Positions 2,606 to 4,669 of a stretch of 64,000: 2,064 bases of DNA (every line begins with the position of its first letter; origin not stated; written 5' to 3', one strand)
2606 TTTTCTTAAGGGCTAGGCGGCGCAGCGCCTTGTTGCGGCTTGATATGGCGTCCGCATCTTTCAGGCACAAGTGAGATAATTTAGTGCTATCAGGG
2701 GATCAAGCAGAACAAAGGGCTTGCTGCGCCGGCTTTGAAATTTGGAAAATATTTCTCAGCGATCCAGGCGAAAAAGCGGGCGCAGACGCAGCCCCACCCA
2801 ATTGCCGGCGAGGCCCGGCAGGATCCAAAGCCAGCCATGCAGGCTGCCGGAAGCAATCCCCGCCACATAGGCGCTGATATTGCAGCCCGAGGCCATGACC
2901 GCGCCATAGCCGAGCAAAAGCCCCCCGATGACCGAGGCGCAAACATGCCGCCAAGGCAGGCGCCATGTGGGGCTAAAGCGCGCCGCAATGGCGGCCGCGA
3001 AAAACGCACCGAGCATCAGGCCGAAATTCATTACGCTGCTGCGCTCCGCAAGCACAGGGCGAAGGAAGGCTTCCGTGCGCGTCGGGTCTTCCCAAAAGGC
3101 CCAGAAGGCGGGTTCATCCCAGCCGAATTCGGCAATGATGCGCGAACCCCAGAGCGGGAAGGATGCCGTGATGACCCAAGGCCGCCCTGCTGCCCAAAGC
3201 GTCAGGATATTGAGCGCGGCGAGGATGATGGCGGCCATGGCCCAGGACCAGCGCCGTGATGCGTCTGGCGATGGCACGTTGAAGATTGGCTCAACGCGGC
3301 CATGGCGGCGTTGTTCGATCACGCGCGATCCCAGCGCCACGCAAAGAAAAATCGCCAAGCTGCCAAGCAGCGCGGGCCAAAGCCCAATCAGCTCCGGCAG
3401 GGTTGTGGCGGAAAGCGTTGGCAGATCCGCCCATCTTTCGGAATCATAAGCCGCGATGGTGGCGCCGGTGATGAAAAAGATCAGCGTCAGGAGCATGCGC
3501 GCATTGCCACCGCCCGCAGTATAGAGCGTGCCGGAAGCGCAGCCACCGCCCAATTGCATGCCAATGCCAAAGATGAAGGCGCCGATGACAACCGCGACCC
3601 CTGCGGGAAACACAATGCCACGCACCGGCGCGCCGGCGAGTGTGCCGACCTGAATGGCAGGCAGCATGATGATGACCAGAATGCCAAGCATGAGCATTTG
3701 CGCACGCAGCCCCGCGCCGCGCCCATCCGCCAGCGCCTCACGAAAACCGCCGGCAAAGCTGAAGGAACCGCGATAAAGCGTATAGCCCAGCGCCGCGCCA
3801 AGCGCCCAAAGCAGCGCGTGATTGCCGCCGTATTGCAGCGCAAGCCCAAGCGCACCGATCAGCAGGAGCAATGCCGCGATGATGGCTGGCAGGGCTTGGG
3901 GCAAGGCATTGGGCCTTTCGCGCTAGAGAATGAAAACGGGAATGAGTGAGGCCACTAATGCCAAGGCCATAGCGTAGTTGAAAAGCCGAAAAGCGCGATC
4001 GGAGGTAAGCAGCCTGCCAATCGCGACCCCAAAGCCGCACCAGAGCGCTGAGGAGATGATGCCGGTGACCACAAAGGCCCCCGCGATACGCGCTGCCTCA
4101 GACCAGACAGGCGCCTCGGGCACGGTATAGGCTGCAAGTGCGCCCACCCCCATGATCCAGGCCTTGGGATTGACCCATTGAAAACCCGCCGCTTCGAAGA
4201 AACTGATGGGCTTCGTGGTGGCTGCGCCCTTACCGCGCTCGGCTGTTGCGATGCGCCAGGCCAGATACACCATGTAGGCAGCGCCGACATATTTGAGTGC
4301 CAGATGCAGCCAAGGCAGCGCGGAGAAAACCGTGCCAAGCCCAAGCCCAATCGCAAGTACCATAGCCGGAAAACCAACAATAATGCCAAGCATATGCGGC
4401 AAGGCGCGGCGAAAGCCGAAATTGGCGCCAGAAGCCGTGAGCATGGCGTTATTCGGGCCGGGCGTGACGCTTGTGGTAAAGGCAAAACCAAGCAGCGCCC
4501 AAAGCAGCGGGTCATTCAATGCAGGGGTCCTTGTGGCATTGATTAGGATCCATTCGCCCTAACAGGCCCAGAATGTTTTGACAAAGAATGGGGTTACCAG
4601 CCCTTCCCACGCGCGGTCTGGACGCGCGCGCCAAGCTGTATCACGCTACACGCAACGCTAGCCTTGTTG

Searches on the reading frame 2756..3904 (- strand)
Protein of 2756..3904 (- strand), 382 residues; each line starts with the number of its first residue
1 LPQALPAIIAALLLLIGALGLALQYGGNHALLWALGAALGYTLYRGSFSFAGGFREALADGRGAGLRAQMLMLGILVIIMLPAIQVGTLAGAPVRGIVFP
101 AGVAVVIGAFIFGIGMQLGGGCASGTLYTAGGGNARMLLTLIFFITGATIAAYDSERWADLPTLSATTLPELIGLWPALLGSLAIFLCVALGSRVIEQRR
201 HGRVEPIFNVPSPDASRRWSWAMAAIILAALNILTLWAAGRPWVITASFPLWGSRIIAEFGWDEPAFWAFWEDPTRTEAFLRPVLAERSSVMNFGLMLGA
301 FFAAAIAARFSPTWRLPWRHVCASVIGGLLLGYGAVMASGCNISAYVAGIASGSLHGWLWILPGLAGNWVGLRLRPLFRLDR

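Call 5: search_protein_families(library=ncbifam, proteins=[window:2756-3904:-], max_evalue=0.01)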
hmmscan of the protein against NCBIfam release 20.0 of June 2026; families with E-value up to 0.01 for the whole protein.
window:2756-3904:- (382 aa): 4 families
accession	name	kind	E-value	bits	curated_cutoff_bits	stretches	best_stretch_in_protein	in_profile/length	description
NF033796.1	selen_YedE_FdhT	exception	7.1e-34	117.6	350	2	217-375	5-160/387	selenium metabolism membrane protein YedE/FdhT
NF052577.1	ThSTportTsuASprch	equivalog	6.1e-21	75.1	400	2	35-149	8-118/330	thiosulfate transporter TsuA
NF041049.1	thio_trans_TsuA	exception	5.5e-15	55.3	645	2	35-150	10-121/348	thiosulfate utilization transporter TsuA/YeeE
TIGR04112.1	seleno_YedE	equivalog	0.0017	17.6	200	1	28-151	181-305/337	YedE family putative selenium transporter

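Call 6: search_protein_families(library=pfam, proteins=[window:2756-3904:-], max_evalue=0.01)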
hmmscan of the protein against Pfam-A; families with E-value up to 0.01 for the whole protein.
window:2756-3904:- (382 aa): 1 family
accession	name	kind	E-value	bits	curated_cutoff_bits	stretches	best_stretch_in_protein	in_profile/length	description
PF04143.19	Sulf_transp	-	4e-63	214.3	27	1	45-370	1-310/310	Sulphur transport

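Call 62: search_solved_structures(query=window:2756-3904:-, max_evalue=0.001, show_alignments=1)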
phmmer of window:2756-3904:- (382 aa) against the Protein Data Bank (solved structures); distinct sequences matched with E-value up to 0.001: 4.
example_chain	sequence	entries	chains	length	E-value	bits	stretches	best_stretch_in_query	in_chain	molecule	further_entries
6leo_A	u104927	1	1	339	9.6e-13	51.4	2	294-370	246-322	Sulf_transp domain-containing protein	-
8j4c_B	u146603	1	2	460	1.5e-12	50.7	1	35-370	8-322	Spirochaeta thermophila YeeE(TsuA)-YeeD(TsuB),UPF0033 domain-containing protein, SirA-like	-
8k1r_B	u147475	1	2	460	1.5e-12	50.7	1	35-370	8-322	Spirochaeta thermophila YeeE(TsuA)-YeeD(TsuB),UPF0033 domain-containing protein, SirA-like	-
6lep_A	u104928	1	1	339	2.6e-11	46.7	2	294-370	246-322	Sulf_transp domain-containing protein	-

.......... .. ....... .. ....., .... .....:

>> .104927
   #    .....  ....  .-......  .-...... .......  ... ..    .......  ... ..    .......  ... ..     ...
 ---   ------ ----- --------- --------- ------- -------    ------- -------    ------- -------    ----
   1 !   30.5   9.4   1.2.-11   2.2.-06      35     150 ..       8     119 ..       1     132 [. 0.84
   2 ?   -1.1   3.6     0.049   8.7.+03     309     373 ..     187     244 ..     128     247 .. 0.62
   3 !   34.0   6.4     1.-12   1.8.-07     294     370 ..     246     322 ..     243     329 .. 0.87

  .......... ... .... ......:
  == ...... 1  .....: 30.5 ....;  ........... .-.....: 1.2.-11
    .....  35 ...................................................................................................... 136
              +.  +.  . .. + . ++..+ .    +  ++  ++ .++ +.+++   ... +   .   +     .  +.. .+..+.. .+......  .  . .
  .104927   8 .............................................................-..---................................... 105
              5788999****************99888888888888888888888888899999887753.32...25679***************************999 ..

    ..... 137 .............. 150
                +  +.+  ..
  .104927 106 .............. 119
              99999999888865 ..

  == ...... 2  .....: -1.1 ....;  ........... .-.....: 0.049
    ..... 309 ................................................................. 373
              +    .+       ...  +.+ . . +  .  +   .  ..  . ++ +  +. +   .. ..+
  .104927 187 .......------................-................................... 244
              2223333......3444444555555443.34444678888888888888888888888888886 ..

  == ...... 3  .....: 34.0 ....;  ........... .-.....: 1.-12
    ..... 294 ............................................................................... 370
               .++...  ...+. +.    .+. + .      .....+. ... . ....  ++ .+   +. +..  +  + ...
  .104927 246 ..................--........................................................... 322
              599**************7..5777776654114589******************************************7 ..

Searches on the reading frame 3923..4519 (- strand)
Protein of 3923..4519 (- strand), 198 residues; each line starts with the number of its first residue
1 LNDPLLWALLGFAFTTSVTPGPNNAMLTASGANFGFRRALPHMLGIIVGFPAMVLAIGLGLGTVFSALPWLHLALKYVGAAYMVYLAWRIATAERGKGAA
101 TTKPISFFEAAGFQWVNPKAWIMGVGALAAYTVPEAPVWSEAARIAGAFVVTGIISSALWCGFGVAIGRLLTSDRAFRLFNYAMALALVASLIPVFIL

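Call 5: search_protein_families(library=ncbifam, proteins=[window:3923-4519:-], max_evalue=0.01)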
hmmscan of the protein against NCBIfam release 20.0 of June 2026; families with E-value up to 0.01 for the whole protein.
window:3923-4519:- (198 aa): 6 families
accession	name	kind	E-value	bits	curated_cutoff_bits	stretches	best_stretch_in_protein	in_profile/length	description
NF007653.0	PRK10323.1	equivalog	3.6e-24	85.5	193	1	3-194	3-192/195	cysteine/O-acetylserine transporter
TIGR00949.1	2A76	subfamily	5.8e-13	49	183.95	1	19-141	1-132/185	homoserine/threonine efflux transporter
NF007812.0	PRK10520.1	equivalog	2.2e-11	43.8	209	1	13-183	13-188/206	homoserine/homoserine lactone efflux protein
NF008201.0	PRK10958.1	equivalog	2.2e-09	37.2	165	1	14-96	18-100/212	leucine efflux protein LeuE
NF007591.0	PRK10229.1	equivalog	0.00035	20.3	288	1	15-101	14-100/206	threonine export protein RhtC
TIGR00948.1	2a75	equivalog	0.0073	16.1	213.65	0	54-185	37-174/177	L-lysine exporter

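Call 6: search_protein_families(library=pfam, proteins=[window:3923-4519:-], max_evalue=0.01)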
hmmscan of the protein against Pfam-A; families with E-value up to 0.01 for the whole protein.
window:3923-4519:- (198 aa): 1 family
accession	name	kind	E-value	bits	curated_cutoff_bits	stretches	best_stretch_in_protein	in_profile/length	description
PF01810.24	LysE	-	1.5e-14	54.3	25.6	1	15-188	2-182/193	LysE type translocator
